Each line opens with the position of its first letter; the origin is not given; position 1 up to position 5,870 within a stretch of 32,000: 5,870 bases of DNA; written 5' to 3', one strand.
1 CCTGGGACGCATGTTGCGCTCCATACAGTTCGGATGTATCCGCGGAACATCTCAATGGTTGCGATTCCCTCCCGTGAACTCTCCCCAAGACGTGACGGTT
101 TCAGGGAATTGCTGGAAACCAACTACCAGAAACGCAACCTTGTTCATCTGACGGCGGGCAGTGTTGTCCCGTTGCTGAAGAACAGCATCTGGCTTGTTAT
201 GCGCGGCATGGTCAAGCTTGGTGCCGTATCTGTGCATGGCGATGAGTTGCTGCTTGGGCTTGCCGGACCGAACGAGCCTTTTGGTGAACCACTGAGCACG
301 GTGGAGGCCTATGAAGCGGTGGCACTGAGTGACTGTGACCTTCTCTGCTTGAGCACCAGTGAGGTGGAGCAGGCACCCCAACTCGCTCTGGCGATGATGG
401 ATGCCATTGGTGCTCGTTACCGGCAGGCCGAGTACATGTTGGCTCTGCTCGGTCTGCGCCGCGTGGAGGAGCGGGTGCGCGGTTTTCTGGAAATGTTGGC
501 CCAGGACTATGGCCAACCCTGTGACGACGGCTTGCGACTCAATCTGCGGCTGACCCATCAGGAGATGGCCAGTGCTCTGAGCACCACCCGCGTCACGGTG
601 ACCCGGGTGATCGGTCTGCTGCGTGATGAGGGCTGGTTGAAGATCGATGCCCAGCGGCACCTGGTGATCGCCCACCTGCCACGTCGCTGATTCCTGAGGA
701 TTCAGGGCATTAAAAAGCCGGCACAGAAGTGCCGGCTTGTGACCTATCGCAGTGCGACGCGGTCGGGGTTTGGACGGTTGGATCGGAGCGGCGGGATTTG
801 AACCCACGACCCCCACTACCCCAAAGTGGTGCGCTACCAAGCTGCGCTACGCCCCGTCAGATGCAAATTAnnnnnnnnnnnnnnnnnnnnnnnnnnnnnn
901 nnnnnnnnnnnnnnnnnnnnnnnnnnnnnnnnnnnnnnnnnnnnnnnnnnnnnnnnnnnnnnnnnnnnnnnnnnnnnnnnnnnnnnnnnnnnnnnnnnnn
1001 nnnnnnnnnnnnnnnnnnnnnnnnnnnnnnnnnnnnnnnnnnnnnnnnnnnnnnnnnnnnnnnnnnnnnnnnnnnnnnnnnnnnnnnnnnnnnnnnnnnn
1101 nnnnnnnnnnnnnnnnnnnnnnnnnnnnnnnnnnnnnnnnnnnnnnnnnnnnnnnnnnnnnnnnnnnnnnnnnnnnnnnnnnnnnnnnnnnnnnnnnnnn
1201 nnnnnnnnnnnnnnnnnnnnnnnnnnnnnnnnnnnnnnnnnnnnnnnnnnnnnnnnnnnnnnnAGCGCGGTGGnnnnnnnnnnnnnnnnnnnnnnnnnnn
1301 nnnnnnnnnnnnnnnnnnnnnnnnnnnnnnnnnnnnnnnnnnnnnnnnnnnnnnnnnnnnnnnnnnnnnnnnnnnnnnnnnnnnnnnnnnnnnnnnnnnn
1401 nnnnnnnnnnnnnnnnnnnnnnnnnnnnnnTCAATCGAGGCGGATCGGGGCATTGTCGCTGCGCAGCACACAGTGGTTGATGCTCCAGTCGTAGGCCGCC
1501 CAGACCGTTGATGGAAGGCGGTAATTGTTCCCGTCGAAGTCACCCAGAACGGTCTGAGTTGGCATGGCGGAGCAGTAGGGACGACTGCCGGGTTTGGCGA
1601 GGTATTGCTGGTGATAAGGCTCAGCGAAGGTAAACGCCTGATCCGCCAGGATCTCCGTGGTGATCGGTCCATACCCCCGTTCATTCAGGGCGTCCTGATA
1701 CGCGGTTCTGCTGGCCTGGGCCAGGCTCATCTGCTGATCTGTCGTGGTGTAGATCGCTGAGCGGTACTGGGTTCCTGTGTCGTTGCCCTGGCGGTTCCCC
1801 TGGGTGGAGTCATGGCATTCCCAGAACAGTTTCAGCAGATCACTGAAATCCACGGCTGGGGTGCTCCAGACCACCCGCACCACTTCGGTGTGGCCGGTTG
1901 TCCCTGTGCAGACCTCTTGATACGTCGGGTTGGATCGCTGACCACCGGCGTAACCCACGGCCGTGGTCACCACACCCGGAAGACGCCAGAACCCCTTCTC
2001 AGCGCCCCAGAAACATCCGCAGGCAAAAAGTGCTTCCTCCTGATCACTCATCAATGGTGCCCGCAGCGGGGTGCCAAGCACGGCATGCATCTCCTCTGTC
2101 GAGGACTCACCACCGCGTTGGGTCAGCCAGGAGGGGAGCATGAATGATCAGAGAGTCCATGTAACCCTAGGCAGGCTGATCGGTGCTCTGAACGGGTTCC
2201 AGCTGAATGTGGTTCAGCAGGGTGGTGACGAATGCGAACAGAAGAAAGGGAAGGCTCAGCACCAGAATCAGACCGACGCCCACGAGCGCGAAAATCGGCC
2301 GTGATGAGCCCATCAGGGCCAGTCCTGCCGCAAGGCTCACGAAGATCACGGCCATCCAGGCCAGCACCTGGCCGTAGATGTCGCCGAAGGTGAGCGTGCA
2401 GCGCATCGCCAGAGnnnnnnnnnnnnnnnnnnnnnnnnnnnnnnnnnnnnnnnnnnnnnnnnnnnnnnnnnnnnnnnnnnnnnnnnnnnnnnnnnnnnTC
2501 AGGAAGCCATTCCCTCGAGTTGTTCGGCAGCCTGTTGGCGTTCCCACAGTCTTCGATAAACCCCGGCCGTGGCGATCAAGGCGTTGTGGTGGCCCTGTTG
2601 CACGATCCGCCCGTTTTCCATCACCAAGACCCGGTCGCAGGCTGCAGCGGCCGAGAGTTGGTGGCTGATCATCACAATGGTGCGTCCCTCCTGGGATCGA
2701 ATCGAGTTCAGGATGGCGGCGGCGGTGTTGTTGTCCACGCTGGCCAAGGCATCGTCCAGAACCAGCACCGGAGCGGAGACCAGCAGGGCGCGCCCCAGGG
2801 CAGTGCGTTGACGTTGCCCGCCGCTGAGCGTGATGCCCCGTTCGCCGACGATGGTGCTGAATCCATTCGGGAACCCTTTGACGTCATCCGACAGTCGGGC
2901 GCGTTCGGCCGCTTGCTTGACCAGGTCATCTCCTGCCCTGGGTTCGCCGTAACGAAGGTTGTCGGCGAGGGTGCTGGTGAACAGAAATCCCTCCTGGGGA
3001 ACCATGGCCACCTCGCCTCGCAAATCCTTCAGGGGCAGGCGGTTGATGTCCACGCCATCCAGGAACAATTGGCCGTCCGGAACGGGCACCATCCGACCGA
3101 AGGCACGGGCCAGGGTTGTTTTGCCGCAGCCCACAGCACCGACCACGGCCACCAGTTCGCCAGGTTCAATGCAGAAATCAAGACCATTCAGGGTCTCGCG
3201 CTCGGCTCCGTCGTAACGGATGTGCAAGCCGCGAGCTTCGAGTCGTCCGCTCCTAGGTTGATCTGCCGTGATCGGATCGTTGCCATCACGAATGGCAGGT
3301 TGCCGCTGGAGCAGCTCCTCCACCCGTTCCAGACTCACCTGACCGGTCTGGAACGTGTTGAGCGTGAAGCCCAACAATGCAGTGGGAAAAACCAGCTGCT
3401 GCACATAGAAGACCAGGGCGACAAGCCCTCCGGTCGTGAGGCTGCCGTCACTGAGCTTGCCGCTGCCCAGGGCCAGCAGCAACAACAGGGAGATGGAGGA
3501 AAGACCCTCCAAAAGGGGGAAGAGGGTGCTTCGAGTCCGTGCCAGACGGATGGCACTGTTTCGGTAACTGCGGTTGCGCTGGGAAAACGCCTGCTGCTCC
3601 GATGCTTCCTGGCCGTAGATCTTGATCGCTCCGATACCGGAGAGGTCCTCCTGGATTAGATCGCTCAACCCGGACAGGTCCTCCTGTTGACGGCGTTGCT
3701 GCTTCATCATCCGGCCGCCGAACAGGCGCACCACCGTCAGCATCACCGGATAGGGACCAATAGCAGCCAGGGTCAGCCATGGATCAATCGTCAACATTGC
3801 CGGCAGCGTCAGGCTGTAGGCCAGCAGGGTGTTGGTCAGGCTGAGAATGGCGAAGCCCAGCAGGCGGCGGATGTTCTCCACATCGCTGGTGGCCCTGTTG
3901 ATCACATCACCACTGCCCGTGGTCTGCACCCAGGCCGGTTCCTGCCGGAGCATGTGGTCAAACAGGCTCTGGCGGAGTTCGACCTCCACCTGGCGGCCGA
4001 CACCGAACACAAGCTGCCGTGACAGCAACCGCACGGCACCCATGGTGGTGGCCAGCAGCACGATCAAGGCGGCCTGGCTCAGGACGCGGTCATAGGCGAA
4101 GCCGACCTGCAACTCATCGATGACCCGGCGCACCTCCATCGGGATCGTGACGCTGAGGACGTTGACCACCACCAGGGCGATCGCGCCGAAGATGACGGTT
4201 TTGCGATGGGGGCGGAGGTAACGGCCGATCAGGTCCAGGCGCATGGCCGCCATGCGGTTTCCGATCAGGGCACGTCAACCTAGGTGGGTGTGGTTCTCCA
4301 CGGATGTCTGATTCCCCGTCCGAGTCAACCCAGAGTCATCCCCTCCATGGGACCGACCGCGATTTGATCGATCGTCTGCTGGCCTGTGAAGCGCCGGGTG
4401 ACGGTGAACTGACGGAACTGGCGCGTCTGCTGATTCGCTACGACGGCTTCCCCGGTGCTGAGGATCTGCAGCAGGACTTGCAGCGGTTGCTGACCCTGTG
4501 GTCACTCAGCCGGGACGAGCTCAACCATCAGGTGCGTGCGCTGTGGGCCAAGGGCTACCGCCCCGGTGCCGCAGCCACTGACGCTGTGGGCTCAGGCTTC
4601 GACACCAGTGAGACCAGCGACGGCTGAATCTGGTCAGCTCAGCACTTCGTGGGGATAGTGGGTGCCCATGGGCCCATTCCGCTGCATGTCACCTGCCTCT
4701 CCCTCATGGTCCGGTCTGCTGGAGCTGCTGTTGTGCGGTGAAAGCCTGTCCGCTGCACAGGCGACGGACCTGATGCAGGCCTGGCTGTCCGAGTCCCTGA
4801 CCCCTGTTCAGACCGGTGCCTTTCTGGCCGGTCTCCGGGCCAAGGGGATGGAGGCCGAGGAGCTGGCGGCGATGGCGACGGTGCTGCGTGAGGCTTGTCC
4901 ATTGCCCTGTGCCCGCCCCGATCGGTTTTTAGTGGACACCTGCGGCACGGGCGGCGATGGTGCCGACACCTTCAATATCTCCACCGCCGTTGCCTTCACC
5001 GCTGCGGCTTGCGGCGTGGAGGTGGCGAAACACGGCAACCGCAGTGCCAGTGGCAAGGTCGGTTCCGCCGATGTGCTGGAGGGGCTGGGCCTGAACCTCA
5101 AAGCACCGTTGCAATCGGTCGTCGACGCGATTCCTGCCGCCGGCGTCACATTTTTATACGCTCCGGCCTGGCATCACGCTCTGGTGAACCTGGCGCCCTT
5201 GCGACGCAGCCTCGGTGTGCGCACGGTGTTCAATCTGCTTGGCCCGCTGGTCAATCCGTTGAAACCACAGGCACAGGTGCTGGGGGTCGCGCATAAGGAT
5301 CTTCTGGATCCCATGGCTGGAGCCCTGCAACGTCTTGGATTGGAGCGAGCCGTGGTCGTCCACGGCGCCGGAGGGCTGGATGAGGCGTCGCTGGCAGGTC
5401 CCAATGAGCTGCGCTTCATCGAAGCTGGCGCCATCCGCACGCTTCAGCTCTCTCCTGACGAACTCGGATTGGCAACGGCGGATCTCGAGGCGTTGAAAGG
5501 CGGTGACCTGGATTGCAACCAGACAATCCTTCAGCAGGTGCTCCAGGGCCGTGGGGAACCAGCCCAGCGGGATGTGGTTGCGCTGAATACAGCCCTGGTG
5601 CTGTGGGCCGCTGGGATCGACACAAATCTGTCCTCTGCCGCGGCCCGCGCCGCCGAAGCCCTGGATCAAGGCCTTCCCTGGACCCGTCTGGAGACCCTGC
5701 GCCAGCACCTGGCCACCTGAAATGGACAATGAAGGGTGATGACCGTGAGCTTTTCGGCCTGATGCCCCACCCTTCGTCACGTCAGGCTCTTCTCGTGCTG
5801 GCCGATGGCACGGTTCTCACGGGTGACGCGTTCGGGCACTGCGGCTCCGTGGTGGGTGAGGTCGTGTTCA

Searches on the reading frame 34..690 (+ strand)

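Call 52: search_protein_families(library=pfam, proteins=[window:34-690:+], max_evalue=0.001)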
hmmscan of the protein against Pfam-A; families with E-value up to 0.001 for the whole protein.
window:34-690:+ (218 aa): 3 families
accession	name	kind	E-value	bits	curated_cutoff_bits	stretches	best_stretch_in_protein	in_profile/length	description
PF13545.12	HTH_Crp_2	-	3.4e-13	49.8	27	1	146-213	1-62/70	Crp-like helix-turn-helix domain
PF00325.26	Crp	-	2.7e-07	30.6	21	1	171-200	1-30/32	Bacterial regulatory proteins, crp family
PF00027.35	cNMP_binding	-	3e-07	30.8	27.5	1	50-113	18-84/89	Cyclic nucleotide-binding domain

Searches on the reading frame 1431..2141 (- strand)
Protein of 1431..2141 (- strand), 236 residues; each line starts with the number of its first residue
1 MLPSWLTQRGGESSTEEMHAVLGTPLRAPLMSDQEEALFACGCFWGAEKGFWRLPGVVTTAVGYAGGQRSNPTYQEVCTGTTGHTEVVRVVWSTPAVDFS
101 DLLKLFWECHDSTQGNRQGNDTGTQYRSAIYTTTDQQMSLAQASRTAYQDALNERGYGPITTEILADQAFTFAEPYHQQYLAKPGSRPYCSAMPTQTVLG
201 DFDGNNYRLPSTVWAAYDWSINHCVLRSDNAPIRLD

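Call 53: search_protein_families(library=pfam, proteins=[window:1431-2141:-], max_evalue=0.001)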
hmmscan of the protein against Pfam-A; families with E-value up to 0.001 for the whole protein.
window:1431-2141:- (236 aa): 1 family
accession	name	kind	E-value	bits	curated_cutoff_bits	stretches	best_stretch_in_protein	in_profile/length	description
PF01625.27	PMSR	-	2.6e-57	193.8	23.7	1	37-190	2-152/153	Peptide methionine sulfoxide reductase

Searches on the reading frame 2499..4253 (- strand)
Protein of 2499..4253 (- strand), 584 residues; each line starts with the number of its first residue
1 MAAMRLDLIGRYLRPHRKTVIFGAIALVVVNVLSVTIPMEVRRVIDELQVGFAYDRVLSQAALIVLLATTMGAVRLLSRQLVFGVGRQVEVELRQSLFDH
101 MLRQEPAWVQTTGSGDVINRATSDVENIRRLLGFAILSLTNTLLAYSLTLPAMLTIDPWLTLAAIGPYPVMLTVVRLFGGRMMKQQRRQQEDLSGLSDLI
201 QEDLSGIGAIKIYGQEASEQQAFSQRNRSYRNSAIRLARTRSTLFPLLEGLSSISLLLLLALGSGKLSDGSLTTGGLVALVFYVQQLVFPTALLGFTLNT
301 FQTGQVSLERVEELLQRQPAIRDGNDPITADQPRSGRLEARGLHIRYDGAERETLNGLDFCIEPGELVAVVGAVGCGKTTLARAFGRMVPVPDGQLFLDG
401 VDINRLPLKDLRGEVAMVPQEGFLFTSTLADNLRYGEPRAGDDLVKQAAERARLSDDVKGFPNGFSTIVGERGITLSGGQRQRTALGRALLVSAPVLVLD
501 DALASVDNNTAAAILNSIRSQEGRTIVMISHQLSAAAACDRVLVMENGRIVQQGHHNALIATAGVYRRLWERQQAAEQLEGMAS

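Call 52: search_protein_families(library=pfam, proteins=[window:2499-4253:-], max_evalue=0.001)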
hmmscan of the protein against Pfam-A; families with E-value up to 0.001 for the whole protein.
window:2499-4253:- (584 aa): 2 families
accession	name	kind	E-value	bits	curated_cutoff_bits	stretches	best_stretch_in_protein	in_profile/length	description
PF00664.28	ABC_membrane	-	5.7e-43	148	28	1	20-290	1-273/274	ABC transporter transmembrane region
PF00005.33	ABC_tran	-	1.7e-25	90.6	25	1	355-503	1-136/137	ABC transporter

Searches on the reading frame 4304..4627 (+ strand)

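Call 52: search_protein_families(library=pfam, proteins=[window:4304-4627:+], max_evalue=0.001)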
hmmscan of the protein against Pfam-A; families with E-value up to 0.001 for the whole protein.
window:4304-4627:+ (107 aa): 1 family
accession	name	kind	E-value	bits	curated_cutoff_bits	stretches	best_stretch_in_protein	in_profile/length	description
PF11691.13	DUF3288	-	2.9e-27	94.9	25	1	10-95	2-78/89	Protein of unknown function (DUF3288)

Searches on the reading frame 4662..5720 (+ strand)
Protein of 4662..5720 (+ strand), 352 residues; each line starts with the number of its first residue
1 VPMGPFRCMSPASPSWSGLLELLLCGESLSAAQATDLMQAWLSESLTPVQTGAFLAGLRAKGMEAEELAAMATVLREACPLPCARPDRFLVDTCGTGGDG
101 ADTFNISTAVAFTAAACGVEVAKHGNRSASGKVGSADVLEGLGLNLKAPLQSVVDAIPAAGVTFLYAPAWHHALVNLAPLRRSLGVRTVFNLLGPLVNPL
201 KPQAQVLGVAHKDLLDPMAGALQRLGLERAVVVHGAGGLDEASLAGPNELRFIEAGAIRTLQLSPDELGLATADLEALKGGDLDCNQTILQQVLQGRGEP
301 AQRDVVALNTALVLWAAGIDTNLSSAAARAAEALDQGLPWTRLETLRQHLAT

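Call 52: search_protein_families(library=pfam, proteins=[window:4662-5720:+], max_evalue=0.001)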
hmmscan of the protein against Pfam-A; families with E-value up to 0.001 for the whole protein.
window:4662-5720:+ (352 aa): 2 families
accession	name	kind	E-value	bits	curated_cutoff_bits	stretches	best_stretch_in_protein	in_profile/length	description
PF00591.27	Glycos_transf_3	-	2.3e-84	283.4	27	1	90-337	4-250/253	Glycosyl transferase family, a/b domain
PF02885.22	Glycos_trans_3N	-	1.2e-17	63.9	26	1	19-79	3-63/63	Glycosyl transferase family, helical bundle domain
